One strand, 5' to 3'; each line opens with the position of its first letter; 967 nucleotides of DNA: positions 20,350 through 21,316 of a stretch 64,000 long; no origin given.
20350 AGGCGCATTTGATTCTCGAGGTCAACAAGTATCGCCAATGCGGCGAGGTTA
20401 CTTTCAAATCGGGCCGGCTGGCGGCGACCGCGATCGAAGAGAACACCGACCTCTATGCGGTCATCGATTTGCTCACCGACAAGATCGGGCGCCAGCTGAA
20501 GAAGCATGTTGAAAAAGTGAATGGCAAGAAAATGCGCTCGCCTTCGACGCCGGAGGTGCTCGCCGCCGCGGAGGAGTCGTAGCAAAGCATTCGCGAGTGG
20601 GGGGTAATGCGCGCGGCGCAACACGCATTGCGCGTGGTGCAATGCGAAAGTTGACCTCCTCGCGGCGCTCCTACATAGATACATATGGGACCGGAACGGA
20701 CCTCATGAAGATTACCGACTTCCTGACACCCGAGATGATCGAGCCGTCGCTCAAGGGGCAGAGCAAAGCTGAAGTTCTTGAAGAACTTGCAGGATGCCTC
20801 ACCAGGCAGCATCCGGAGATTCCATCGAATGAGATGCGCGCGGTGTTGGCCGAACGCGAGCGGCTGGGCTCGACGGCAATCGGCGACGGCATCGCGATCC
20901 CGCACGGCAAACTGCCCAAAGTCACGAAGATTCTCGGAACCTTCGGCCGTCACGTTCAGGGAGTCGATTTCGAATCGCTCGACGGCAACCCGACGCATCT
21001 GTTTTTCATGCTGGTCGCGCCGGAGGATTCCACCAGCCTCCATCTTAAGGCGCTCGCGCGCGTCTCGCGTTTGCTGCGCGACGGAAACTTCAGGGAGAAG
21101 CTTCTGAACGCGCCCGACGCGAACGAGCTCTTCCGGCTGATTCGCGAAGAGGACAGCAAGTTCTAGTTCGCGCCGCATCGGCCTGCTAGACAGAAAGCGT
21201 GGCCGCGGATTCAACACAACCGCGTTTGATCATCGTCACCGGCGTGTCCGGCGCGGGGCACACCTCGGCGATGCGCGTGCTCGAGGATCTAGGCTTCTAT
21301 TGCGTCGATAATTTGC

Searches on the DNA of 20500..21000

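Call 8: search_rna_families(source=window, start=20500, end=21000, threshold=evalue, max_evalue=1, show_alignments=2)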
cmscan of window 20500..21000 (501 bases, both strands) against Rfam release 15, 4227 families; matches with E-value up to 1: 0.
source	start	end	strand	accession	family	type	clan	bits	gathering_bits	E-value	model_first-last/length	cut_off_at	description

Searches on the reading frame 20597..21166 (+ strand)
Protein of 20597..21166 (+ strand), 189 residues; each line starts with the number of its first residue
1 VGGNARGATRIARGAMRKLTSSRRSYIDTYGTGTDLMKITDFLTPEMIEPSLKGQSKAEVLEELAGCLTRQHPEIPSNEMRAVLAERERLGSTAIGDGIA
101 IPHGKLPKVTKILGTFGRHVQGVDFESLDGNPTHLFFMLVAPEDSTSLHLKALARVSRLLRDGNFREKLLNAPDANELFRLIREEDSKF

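Call 12: search_protein_families(library=pfam, proteins=[window:20597-21166:+])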
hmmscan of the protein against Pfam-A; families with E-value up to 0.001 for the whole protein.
window:20597-21166:+ (189 aa): 1 family
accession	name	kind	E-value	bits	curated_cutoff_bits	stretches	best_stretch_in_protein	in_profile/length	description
PF00359.27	PTS_EIIA_2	-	7.4e-34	117.2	27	1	42-184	2-143/144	Phosphoenolpyruvate-dependent sugar phosphotransferase system, EIIA 2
